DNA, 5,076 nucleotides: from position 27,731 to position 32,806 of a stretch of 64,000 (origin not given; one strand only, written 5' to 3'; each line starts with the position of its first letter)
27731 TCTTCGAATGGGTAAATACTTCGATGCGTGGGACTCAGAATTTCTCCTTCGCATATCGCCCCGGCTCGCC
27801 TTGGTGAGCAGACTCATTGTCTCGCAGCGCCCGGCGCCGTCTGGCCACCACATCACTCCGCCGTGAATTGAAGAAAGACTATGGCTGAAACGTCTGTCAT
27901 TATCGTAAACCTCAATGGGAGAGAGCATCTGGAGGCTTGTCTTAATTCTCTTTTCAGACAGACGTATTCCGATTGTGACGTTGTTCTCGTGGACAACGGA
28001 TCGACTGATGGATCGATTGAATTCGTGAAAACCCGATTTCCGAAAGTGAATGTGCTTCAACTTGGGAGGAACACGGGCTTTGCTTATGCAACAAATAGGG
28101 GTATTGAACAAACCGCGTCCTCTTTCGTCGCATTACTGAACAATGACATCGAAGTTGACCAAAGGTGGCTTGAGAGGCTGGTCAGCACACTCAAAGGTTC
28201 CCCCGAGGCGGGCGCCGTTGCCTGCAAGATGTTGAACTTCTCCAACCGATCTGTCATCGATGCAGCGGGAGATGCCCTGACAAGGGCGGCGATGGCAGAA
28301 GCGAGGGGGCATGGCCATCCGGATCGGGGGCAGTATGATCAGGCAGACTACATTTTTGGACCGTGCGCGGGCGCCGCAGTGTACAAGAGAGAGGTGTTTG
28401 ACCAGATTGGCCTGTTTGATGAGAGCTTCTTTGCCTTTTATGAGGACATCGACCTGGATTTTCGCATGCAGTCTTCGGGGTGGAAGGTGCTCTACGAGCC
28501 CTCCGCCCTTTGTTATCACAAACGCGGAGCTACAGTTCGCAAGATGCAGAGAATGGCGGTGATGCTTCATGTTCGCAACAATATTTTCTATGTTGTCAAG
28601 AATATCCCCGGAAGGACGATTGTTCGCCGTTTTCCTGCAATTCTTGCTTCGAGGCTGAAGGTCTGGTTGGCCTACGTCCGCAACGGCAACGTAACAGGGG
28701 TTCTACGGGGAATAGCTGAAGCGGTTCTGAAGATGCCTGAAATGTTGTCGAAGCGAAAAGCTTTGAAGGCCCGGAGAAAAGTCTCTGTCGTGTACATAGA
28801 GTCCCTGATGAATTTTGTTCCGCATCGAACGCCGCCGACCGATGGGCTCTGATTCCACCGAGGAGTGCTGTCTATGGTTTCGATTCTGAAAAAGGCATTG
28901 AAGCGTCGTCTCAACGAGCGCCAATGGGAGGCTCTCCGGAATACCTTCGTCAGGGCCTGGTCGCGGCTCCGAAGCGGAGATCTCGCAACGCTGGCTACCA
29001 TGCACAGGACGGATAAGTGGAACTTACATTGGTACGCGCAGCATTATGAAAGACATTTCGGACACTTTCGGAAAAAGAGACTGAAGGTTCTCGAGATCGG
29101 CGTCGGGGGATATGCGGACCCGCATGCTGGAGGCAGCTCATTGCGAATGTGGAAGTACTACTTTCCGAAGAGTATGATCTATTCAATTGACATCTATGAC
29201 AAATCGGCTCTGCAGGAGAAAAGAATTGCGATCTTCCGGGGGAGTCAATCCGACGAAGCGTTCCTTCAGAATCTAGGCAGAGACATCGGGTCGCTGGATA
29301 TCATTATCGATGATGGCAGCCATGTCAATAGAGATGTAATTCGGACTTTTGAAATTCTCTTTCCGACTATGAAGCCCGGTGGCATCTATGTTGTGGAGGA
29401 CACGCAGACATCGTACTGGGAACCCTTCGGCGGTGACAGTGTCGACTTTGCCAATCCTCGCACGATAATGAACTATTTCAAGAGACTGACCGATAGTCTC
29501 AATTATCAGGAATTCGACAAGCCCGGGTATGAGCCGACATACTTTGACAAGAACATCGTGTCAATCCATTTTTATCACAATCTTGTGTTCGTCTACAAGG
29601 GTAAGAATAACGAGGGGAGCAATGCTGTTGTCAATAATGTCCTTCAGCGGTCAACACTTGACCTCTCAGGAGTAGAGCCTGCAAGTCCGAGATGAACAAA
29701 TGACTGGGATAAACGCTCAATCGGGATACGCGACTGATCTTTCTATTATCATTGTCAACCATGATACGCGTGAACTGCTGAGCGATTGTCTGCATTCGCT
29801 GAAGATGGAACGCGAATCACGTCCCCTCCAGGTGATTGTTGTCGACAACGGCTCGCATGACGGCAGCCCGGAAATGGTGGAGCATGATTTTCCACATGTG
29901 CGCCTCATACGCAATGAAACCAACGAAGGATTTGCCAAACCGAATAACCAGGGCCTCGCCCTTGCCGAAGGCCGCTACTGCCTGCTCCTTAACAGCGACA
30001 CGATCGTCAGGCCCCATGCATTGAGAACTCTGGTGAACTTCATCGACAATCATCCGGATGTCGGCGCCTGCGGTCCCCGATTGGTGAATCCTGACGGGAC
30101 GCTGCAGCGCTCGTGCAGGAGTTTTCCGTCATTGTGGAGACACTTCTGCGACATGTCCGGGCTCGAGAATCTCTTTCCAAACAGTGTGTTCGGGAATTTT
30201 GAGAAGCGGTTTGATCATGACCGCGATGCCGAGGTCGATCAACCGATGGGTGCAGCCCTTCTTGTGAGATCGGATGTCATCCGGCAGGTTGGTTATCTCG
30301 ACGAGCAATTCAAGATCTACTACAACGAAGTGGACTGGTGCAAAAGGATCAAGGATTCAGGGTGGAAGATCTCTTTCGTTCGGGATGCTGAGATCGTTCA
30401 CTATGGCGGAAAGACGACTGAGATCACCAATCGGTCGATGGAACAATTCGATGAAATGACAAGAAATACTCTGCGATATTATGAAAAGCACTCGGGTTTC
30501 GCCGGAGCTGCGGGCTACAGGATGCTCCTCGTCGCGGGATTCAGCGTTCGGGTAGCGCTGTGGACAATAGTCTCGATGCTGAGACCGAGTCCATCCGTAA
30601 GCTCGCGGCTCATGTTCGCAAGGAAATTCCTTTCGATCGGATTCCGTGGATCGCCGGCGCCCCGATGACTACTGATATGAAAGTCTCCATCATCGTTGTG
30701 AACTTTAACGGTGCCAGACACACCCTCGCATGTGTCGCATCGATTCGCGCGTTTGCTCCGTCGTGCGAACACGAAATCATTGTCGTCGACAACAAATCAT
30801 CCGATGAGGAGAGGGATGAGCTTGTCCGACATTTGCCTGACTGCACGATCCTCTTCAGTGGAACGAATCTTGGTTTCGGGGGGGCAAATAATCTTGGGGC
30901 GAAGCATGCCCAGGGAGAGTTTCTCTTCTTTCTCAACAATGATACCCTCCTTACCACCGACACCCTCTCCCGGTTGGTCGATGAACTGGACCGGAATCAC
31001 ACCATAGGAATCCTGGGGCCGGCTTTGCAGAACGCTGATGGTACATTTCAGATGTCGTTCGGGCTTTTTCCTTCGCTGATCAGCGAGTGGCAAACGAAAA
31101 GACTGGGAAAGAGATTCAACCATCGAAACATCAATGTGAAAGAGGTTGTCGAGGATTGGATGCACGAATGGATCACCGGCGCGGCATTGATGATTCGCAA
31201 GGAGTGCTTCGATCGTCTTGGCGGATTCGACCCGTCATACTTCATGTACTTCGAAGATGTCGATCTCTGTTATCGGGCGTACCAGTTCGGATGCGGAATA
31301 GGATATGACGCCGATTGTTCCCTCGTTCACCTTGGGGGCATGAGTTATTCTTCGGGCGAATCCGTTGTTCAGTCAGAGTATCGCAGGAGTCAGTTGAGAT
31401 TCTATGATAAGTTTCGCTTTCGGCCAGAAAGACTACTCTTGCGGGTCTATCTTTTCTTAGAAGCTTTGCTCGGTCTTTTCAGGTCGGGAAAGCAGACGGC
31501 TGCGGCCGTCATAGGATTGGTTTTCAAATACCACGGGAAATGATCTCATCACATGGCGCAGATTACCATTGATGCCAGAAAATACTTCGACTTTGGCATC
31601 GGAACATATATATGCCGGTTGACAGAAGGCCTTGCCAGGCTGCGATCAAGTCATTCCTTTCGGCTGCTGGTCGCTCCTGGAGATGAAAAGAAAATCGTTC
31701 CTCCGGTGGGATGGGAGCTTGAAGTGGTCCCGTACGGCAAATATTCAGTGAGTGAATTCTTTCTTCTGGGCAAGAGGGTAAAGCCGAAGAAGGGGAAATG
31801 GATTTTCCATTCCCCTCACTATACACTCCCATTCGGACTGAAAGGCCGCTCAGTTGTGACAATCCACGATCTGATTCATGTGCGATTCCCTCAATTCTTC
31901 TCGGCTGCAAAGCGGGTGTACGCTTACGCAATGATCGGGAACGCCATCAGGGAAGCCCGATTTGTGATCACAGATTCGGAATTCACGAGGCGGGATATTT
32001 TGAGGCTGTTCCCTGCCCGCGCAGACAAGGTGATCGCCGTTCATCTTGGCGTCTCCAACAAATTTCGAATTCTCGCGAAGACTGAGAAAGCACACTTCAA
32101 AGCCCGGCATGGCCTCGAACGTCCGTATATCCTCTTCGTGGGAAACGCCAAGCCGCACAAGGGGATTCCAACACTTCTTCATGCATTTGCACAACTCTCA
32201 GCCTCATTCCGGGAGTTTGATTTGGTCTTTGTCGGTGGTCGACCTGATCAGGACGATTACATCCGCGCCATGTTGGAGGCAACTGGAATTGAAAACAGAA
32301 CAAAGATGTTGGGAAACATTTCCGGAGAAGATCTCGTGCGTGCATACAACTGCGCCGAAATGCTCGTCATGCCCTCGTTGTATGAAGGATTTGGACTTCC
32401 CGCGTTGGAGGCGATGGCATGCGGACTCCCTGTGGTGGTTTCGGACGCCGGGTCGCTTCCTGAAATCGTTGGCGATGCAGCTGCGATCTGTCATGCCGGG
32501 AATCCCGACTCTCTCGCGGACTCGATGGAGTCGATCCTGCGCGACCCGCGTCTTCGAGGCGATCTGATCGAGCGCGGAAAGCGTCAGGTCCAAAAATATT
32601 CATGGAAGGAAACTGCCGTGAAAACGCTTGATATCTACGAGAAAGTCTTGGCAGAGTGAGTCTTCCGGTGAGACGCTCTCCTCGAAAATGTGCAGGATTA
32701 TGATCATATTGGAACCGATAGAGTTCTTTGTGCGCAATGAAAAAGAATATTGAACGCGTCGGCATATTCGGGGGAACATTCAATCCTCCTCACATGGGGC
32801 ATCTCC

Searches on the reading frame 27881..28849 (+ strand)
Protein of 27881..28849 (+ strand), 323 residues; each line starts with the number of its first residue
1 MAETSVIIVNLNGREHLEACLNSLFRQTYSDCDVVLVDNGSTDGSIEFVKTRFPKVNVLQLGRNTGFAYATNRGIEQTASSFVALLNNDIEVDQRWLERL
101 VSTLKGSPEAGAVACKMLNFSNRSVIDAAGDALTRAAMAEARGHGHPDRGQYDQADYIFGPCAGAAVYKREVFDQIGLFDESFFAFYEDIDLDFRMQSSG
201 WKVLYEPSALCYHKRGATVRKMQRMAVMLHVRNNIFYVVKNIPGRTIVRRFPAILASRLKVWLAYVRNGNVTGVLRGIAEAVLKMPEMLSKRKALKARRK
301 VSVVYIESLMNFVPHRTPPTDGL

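Call 28: search_protein_families(library=pfam, proteins=[window:27881-28849:+], max_evalue=0.001)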
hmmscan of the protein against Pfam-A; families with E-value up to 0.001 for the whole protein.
window:27881-28849:+ (323 aa): 4 families
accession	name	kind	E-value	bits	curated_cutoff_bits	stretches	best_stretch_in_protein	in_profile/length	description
PF00535.33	Glycos_transf_2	-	4.1e-26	92.4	23.3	1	5-176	1-167/168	Glycosyl transferase family 2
PF13641.12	Glyco_tranf_2_3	-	1.6e-19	71.3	27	1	4-222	3-220/230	Glycosyltransferase like family 2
PF10111.15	Glyco_tranf_2_2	-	9.2e-07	29.1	27.3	1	17-220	15-223/276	Glycosyltransferase like family 2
PF13632.12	Glyco_trans_2_3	-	2e-05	24.9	27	1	83-220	2-130/198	Glycosyl transferase family group 2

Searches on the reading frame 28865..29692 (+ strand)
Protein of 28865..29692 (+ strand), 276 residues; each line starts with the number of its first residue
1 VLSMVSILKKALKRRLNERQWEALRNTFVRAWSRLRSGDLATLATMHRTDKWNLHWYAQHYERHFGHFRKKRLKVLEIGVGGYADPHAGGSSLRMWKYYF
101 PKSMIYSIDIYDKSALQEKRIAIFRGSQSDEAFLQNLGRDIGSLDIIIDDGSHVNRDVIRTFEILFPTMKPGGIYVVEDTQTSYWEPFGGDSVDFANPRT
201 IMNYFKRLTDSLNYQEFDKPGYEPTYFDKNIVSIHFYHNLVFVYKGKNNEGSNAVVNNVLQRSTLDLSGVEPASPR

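Call 28: search_protein_families(library=pfam, proteins=[window:28865-29692:+], max_evalue=0.001)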
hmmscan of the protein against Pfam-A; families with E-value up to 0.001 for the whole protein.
window:28865-29692:+ (276 aa): 1 family
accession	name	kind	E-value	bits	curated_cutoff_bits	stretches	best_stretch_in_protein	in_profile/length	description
PF13578.12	Methyltransf_24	-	1.3e-05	26.5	26.3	1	121-180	50-105/105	Methyltransferase domain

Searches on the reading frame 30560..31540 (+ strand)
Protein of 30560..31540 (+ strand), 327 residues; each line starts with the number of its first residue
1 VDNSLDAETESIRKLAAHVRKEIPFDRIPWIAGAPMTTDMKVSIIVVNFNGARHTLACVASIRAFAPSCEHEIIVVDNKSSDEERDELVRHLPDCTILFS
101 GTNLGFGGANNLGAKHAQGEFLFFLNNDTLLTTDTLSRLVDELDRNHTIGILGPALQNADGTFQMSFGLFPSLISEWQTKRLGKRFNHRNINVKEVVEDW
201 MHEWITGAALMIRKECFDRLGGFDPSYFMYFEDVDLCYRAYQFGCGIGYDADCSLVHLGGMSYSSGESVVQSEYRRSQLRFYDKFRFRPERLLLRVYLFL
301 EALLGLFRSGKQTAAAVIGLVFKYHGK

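Call 28: search_protein_families(library=pfam, proteins=[window:30560-31540:+], max_evalue=0.001)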
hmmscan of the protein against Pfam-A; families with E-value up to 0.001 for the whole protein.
window:30560-31540:+ (327 aa): 3 families
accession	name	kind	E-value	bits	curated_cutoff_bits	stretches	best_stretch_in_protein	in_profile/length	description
PF00535.33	Glycos_transf_2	-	3.4e-22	79.6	23.3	1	43-176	1-132/168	Glycosyl transferase family 2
PF13641.12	Glyco_tranf_2_3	-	2.5e-11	44.5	27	1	42-254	3-208/230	Glycosyltransferase like family 2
PF10111.15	Glyco_tranf_2_2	-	3.1e-09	37.1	27.3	1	64-239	24-198/276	Glycosyltransferase like family 2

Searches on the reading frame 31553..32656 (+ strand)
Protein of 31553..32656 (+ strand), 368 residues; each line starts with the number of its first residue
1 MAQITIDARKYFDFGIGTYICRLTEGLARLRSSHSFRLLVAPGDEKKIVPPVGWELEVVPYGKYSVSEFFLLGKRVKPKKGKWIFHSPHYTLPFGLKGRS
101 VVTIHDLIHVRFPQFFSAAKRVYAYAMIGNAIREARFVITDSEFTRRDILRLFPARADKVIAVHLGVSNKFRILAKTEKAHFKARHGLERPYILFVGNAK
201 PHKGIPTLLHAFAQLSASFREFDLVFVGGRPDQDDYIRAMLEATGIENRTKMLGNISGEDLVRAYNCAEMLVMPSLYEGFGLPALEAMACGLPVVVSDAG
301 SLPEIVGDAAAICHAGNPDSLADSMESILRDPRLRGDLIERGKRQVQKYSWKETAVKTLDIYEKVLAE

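Call 28: search_protein_families(library=pfam, proteins=[window:31553-32656:+], max_evalue=0.001)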
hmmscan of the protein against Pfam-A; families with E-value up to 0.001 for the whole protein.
window:31553-32656:+ (368 aa): 6 families
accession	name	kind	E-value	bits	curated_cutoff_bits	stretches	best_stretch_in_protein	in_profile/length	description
PF00534.26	Glycos_transf_1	-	4.3e-42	144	26.4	1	178-344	3-171/172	Glycosyl transferases group 1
PF13692.12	Glyco_trans_1_4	-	1.6e-33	116.4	27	1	190-331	1-142/142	Glycosyl transferases group 1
PF20706.3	GT4-conflict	-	2.5e-14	53.5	26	1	181-355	193-382/385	Family 4 Glycosyltransferase in conflict systems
PF13524.12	Glyco_trans_1_2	-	1.2e-09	38.6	25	1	239-356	27-140/144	Glycosyl transferase-like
PF13439.12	Glyco_transf_4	-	6.1e-09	36.6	28.5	1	15-167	3-166/170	Glycosyltransferase Family 4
PF13579.12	Glyco_trans_4_4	-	2.7e-07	31.5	29.7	1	15-166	2-158/158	Glycosyl transferase 4-like domain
